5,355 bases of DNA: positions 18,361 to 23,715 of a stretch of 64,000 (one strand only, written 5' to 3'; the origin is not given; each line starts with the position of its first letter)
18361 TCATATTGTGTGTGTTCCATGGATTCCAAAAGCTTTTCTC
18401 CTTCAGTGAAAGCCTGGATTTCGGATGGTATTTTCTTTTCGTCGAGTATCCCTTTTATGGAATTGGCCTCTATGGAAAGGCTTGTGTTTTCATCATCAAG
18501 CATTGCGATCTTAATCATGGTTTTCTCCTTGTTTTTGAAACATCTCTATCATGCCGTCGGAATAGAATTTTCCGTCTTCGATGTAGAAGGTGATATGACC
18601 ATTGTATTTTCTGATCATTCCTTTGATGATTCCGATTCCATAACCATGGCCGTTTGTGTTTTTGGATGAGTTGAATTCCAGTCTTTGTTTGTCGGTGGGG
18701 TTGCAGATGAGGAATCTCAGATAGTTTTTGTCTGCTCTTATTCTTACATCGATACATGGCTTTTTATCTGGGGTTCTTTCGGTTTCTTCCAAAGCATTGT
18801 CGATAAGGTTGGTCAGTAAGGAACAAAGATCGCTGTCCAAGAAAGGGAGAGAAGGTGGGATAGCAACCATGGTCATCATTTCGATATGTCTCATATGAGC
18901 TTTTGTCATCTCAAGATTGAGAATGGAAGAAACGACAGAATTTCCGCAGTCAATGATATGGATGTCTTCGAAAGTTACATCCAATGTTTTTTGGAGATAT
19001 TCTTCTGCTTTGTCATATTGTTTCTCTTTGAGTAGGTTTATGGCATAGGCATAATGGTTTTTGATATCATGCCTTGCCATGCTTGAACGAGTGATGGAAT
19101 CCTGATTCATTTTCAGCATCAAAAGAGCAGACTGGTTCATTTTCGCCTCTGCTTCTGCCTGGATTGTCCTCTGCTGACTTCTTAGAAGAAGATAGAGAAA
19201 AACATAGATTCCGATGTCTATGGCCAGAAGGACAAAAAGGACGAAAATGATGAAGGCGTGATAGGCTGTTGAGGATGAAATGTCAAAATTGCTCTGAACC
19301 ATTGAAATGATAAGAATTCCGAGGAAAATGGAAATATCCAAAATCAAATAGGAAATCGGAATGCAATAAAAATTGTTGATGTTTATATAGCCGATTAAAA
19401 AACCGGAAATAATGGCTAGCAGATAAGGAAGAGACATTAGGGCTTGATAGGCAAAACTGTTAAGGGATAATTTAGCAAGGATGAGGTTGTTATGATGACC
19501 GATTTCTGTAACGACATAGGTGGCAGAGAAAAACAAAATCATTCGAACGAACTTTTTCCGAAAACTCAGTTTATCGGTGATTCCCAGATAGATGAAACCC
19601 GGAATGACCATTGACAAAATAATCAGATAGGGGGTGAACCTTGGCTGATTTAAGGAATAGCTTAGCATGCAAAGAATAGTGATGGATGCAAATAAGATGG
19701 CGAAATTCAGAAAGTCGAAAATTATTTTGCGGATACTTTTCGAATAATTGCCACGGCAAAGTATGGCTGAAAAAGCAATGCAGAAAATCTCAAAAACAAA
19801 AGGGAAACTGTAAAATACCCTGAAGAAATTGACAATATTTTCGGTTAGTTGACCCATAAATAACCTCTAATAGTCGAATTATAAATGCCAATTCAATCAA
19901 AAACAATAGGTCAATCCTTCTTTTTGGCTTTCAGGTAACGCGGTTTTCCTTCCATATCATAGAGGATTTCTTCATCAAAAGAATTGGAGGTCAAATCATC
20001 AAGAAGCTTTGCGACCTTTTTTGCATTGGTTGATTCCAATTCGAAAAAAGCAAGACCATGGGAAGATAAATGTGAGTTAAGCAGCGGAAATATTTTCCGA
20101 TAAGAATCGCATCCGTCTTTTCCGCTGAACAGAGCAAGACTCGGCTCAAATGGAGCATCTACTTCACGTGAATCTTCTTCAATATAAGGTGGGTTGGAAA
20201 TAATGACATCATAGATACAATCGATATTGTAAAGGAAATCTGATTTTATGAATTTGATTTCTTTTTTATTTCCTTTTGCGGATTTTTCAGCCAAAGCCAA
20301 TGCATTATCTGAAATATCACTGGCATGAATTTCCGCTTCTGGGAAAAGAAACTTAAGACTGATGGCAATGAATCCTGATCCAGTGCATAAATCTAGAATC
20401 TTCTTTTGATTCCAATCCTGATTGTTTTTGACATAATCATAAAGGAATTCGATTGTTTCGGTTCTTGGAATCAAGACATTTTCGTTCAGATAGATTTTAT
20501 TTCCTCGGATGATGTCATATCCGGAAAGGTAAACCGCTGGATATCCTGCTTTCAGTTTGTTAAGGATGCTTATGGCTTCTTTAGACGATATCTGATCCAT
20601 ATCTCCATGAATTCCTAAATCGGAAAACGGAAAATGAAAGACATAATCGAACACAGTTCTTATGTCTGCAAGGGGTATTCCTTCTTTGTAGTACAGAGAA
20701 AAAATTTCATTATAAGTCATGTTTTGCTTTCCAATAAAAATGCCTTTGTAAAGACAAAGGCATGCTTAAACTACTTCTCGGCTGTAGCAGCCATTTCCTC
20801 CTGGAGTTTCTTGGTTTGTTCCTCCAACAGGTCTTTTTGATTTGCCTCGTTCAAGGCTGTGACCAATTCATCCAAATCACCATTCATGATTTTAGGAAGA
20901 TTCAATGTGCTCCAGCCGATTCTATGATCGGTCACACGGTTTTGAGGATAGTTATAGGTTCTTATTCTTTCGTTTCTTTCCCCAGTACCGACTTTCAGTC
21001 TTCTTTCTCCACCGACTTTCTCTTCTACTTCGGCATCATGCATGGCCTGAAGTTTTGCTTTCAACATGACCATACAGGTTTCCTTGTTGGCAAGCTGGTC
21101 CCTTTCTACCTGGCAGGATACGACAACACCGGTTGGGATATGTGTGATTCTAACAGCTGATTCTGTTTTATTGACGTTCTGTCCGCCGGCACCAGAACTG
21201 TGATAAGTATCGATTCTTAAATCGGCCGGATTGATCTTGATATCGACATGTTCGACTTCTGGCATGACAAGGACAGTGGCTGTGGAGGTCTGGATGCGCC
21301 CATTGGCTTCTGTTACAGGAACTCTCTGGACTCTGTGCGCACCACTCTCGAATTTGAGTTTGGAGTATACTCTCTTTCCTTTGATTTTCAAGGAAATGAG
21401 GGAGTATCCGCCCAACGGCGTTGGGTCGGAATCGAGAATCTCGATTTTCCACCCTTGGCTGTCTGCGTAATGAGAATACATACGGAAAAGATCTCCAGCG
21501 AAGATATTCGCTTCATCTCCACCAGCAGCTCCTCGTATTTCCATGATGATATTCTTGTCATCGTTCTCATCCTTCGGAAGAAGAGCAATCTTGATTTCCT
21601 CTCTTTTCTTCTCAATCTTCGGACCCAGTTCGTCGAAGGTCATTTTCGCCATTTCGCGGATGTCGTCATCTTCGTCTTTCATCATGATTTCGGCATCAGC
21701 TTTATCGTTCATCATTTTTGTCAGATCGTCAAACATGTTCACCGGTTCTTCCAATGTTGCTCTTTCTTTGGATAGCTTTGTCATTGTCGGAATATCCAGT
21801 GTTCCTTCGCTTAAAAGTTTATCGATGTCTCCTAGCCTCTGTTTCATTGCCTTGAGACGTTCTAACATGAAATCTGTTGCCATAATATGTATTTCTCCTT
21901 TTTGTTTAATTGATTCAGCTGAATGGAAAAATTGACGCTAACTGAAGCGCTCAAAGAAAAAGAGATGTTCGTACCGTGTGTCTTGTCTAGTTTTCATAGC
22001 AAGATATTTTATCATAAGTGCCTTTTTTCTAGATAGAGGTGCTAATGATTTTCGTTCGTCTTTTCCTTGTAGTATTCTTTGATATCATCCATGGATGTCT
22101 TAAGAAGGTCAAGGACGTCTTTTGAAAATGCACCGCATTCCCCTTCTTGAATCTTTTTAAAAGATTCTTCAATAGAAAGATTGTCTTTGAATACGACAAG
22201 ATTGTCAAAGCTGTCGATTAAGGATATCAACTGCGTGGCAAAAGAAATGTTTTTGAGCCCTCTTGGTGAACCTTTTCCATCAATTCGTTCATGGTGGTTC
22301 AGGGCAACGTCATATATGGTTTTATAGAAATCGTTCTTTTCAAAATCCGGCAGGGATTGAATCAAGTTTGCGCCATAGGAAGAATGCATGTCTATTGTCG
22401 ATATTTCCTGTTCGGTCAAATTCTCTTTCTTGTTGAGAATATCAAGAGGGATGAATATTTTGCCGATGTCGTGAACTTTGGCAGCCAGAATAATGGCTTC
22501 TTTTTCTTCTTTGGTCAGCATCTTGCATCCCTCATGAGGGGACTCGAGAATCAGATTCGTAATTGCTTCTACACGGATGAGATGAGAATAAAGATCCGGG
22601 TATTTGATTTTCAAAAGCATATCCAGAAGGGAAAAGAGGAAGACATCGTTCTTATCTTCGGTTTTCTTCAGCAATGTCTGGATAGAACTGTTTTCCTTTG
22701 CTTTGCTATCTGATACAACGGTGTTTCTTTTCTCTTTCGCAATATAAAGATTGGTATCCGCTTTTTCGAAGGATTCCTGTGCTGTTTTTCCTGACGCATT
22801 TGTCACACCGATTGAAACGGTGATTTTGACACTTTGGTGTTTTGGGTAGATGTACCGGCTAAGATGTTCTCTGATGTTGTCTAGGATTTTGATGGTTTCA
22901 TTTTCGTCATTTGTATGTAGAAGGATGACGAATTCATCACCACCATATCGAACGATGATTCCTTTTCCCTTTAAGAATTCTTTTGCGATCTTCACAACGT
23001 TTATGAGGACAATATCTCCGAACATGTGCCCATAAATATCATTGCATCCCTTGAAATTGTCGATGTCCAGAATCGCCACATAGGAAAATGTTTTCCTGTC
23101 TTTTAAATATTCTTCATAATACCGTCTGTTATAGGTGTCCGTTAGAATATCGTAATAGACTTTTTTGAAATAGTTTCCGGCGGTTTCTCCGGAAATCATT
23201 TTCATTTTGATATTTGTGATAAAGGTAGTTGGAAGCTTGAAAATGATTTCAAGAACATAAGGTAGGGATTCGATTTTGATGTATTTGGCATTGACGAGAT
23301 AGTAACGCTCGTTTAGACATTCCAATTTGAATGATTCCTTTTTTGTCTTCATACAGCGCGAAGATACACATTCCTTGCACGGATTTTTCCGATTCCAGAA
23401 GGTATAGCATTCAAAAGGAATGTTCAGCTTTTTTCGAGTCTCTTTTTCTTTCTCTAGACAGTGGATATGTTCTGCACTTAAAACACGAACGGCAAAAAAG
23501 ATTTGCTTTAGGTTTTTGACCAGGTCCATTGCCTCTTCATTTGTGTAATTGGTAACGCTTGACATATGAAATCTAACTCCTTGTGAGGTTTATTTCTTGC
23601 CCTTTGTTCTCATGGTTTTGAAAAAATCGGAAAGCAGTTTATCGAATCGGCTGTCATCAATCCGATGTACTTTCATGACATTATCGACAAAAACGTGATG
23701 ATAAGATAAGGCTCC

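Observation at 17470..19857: Peptide-sensing-type (AgrC/LytTR) two-component system lacking any pheromone or processing gene, wired next to the giant GH3 with a candidate LytTR direct-repeat box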

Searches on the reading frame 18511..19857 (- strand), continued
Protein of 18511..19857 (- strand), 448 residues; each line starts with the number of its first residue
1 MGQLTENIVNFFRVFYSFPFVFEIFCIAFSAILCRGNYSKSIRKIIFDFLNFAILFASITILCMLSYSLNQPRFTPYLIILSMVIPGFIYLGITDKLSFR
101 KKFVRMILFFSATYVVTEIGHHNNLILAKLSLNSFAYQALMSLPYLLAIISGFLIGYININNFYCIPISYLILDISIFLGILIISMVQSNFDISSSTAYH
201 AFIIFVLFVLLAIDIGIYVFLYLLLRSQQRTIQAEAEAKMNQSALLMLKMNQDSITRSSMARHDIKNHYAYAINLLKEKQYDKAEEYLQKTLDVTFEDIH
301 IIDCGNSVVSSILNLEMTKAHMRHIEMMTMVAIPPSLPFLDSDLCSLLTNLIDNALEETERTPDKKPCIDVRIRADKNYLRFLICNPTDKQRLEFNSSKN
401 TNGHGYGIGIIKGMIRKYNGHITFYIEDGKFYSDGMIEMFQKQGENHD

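Call 64: fold_search(model_id=the predicted structure, library=pdb)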
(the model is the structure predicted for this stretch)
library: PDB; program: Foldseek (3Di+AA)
matches with E <= 10: 577; with E <= 0.001: 232
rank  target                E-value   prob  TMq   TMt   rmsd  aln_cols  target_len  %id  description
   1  6e52_A                2.3e-07  1.00  0.27  0.47  18.0       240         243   16  Chimeric structure of Saccharomyces cerevisiae GCN4 leucine zipper fused to Staphylococcus aureus AgrC cytoplasmic his (released 2019-02-27)
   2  6e95_A                2.9e-07  1.00  0.27  0.48  17.9       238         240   16  Chimeric structure of Saccharomyces cerevisiae GCN4 leucine zipper fused to Staphylococcus aureus AgrC cytoplasmic his (released 2019-02-27)
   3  8vc9_F                3.1e-07  1.00  0.27  0.32  17.0       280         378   13  Hybrid response regulator LvrB from Leptospira / phosphorylated REC form (released 2024-12-18)
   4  8vc9_B                3.9e-07  1.00  0.28  0.32  17.5       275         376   14  Hybrid response regulator LvrB from Leptospira / phosphorylated REC form (released 2024-12-18)
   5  8vc9_E                4.7e-07  1.00  0.28  0.32  16.5       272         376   15  Hybrid response regulator LvrB from Leptospira / phosphorylated REC form (released 2024-12-18)
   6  8vc9_C                1.1e-06  1.00  0.27  0.32  16.9       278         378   14  Hybrid response regulator LvrB from Leptospira / phosphorylated REC form (released 2024-12-18)
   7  8vc9_D                1.1e-06  1.00  0.26  0.31  16.6       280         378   16  Hybrid response regulator LvrB from Leptospira / phosphorylated REC form (released 2024-12-18)
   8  8vc9_A                1.7e-06  1.00  0.28  0.32  15.8       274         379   15  Hybrid response regulator LvrB from Leptospira / phosphorylated REC form (released 2024-12-18)
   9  6e52_B                2.7e-06  1.00  0.24  0.46  19.1       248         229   15  Chimeric structure of Saccharomyces cerevisiae GCN4 leucine zipper fused to Staphylococcus aureus AgrC cytoplasmic his (released 2019-02-27)
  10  4biw_B                5.2e-06  1.00  0.25  0.44  10.2       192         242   16  Crystal structure of CpxAHDC (hexagonal form) (released 2014-02-12)
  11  9jfj_A                8.0e-06  1.00  0.25  0.45  16.2       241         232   14  Crystal structure of the cytoplasmic domain of ZraS in ADP-bound form (released 2025-03-26)
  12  5lfk_B                1.1e-05  1.00  0.25  0.46   9.6       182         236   18  Crystal structure of CpxAHDC (hemiphosphorylated form) (released 2017-06-07)
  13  6dk7_G                1.2e-05  1.00  0.24  0.46  10.7       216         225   16  RetS histidine kinase region with cobalt (released 2019-03-20)
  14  3a0t                  1.3e-05  1.00  0.25  0.68   3.8       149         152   15  Catalytic domain of histidine kinase ThkA (TM1359) in complex with ADP and Mg ion (trigonal) (released 2009-10-20)
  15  9eut_A                1.4e-05  1.00  0.25  0.16  25.8       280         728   15  Cryo-EM structure of the full-length Pseudomonas aeruginosa bacteriophytochrome in its Pr state (released 2024-09-04)
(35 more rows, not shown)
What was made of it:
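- On Agr-type quorum sensing (AgrBDCA): Foldseek top hit is the AgrC cytoplasmic module 6e52 (call 64).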

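Call 87: find_encoding_contigs(protein=P0001, flank=3000, max_places=5)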
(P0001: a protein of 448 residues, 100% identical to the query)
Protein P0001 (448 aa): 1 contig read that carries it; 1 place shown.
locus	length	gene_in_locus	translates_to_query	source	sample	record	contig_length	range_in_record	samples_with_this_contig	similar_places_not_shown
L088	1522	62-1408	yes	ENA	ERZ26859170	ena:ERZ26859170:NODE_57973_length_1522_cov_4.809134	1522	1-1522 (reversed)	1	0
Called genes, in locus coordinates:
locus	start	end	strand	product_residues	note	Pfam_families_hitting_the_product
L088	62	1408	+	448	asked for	PF02518:HATPase_c (weak), PF14501:HATPase_c_5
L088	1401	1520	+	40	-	?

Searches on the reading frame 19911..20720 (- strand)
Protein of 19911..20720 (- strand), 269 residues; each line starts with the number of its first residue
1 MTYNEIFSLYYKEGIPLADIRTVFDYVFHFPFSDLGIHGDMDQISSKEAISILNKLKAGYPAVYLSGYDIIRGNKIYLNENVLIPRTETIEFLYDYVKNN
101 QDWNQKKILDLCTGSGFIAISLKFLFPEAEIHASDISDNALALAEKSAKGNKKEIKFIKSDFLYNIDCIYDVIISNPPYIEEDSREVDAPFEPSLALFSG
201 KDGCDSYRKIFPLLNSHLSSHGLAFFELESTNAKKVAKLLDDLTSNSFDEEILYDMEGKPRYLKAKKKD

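Call 4: search_protein_families(library=pfam, proteins=[window:19911-20720:-], max_evalue=0.01)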
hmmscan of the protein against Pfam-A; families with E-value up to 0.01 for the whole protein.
window:19911-20720:- (269 aa): 10 families
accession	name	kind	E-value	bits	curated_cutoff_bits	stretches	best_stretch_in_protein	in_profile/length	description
PF05175.20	MTS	-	5.8e-16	59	23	1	93-184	23-113/170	Methyltransferase small domain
PF13847.12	Methyltransf_31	-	2.2e-08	34.3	27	1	105-176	4-81/145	Methyltransferase domain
PF13649.12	Methyltransf_25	-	3e-07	31.5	27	1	108-175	1-70/97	Methyltransferase domain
PF06325.19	PrmA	-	2.6e-05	24.3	22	1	102-176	159-233/296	Ribosomal protein L11 methyltransferase (PrmA)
PF07669.17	Eco57I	-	0.00022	21.8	25.3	1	138-186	41-91/171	Eco57I restriction-modification methylase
PF01209.24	Ubie_methyltran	-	0.00056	19.8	20.1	1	101-160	44-105/233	ubiE/COQ5 methyltransferase family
PF08242.18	Methyltransf_12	-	0.00075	20.6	30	1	109-175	1-71/98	Methyltransferase domain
PF10294.15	Methyltransf_16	-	0.0042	17.3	21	1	98-153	40-94/174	Lysine methyltransferase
PF08241.18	Methyltransf_11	-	0.0067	17.5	21.2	0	109-163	1-52/95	Methyltransferase domain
PF09445.16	Methyltransf_15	-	0.0075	16.3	22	0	106-166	2-62/165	RNA cap guanine-N2 methyltransferase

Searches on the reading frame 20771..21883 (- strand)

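Call 4: search_protein_families(library=pfam, proteins=[window:20771-21883:-], max_evalue=0.01)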
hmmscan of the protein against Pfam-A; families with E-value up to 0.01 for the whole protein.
window:20771-21883:- (370 aa): 2 families
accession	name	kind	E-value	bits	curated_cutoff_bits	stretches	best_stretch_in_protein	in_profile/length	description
PF03462.23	PCRF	-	1.7e-64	217.6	24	1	14-204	2-194/194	PCRF domain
PF00472.26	RF-1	-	1.5e-40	138.2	35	1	212-321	2-116/116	RF-1 domain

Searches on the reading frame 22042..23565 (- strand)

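Call 47: search_protein_families(library=pfam, proteins=[window:22042-23565:-], max_evalue=0.0001)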
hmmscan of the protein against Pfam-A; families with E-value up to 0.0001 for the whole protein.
window:22042-23565:- (507 aa): 4 families
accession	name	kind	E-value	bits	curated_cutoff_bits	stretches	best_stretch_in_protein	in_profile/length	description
PF00990.26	GGDEF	-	1.8e-30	106.3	23.8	1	137-280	2-158/161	Diguanylate cyclase, GGDEF domain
PF13487.12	HD_5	-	9.8e-19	68.2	27.2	1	350-474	32-160/170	HD domain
PF01966.28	HD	-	6e-12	46.3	22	1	326-455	2-115/116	HD domain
PF22335.1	Cas10-Cmr2_palm2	-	7.2e-05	23.4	27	0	194-281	43-130/133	Cas10/Cmr2, second palm domain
